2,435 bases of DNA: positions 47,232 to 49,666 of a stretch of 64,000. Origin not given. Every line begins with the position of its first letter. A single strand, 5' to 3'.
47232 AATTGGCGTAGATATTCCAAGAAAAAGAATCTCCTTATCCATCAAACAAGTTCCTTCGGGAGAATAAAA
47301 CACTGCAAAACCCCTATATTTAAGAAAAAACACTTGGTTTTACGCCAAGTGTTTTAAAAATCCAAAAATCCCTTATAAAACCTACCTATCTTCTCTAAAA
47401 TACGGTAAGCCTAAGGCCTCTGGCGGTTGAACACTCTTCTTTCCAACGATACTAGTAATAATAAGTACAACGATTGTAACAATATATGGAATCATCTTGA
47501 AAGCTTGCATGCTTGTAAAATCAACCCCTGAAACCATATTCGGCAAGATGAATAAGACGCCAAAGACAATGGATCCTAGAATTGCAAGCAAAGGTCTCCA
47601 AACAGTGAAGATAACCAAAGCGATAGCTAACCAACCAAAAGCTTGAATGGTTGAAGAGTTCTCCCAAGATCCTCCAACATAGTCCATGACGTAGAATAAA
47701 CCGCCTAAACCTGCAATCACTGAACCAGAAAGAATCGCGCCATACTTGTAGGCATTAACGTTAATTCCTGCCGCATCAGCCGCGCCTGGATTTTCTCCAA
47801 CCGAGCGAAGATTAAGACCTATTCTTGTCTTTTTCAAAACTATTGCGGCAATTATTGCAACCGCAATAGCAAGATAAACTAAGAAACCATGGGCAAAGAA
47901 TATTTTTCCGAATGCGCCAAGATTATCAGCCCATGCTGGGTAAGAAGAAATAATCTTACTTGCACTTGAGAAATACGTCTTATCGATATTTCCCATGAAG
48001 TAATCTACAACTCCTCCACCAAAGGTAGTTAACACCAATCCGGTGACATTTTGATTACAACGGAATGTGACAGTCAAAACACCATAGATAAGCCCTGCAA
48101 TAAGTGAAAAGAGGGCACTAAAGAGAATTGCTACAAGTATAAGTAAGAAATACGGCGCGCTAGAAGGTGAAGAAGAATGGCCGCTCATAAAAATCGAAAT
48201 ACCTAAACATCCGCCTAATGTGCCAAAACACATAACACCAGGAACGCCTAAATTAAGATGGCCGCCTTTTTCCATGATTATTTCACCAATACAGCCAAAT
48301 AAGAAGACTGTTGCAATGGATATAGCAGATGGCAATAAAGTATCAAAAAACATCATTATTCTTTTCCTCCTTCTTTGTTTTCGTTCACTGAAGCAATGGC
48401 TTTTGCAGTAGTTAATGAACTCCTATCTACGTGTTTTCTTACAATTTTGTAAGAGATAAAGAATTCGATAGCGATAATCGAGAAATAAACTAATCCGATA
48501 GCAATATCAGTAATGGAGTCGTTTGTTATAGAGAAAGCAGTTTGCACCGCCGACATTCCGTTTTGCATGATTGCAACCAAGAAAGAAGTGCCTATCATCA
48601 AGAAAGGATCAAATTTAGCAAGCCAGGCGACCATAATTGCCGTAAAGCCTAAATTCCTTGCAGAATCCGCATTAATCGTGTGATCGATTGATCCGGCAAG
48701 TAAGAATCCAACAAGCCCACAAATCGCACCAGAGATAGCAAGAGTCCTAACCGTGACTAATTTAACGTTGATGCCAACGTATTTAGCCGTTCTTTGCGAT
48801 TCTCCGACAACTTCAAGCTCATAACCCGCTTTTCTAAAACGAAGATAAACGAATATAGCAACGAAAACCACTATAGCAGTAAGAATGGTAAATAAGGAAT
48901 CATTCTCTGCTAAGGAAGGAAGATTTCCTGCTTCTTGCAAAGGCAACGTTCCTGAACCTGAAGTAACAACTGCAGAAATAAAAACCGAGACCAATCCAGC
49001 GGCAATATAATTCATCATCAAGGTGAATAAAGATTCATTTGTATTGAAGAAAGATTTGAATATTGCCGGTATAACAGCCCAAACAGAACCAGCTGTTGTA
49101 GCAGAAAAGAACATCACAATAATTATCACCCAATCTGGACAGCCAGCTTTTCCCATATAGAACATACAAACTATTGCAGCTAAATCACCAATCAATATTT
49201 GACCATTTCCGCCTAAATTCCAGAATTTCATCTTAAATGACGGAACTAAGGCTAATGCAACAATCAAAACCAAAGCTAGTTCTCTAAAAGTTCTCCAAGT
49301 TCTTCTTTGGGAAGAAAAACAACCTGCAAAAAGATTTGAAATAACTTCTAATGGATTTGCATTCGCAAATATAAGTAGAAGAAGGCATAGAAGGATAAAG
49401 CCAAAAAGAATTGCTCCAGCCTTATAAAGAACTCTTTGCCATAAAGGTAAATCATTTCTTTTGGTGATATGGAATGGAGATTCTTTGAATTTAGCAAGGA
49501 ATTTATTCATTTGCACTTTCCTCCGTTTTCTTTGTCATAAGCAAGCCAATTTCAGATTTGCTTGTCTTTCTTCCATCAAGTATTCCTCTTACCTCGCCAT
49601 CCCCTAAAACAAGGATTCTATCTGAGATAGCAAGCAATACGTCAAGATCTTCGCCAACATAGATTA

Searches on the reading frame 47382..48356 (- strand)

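Call 8: search_protein_families(library=pfam, proteins=[window:47382-48356:-], max_evalue=0.00001)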
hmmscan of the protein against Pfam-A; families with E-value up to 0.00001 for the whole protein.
window:47382-48356:- (324 aa): 1 family
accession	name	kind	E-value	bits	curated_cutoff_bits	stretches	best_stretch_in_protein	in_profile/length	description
PF02653.21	BPD_transp_2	-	3.5e-33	115.3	26.8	1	14-298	8-269/269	Branched-chain amino acid transport system / permease component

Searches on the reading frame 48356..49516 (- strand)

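Call 8: search_protein_families(library=pfam, proteins=[window:48356-49516:-], max_evalue=0.00001)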
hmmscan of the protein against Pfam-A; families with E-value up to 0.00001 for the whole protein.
window:48356-49516:- (386 aa): 1 family
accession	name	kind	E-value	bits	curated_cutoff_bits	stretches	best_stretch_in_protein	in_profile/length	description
PF02653.21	BPD_transp_2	-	5.8e-23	81.8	26.8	1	80-326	9-252/269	Branched-chain amino acid transport system / permease component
